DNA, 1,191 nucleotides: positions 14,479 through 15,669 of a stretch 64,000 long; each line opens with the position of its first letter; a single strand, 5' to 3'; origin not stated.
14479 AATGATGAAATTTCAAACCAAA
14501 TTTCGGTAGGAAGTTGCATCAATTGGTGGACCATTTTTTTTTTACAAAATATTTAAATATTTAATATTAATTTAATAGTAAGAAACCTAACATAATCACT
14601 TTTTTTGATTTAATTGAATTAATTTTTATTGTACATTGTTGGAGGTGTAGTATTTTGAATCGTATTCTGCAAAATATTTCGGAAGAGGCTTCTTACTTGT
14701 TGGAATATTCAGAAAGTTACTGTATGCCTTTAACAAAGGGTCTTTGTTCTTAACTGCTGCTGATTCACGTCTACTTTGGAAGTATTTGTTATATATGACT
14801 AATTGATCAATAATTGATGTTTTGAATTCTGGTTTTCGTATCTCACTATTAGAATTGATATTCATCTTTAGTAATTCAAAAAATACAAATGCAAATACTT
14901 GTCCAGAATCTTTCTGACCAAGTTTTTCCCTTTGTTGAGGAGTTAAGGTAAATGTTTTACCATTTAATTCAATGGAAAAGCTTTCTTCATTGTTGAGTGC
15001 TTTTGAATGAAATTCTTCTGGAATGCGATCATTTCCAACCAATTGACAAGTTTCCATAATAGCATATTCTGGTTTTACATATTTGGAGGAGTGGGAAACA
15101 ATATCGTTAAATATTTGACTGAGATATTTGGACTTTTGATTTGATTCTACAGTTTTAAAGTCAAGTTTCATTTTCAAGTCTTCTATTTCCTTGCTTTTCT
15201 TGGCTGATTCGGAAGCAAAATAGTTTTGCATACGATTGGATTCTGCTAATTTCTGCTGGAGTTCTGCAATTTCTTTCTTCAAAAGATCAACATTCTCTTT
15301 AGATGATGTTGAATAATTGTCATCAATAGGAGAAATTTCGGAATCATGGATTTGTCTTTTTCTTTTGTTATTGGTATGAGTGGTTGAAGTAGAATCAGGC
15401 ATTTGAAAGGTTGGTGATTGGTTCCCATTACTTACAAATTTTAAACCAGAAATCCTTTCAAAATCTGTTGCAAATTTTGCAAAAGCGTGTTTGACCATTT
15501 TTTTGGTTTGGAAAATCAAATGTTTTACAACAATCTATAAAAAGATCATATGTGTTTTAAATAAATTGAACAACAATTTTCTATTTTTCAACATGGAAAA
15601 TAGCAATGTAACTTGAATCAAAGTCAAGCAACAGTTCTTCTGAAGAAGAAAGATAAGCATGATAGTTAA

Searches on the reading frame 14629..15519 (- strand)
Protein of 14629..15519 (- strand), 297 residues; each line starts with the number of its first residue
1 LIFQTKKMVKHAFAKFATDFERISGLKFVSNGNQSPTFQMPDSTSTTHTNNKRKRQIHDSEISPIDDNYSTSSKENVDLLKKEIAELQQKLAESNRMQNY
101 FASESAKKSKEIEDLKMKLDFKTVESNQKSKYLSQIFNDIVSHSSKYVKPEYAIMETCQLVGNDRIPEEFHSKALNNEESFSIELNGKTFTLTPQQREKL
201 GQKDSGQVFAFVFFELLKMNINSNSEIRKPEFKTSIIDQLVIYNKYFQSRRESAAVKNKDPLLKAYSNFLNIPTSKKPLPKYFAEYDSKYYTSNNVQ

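Call 43: search_protein_families(library=pfam, proteins=[window:14629-15519:-], max_evalue=0.01)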
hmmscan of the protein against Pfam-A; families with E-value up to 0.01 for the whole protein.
window:14629-15519:- (297 aa): 1 family
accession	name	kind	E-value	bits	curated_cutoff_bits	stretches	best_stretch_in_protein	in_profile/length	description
PF14992.11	TMCO5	-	0.0078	16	32.2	0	76-141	77-140/280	TMCO5 family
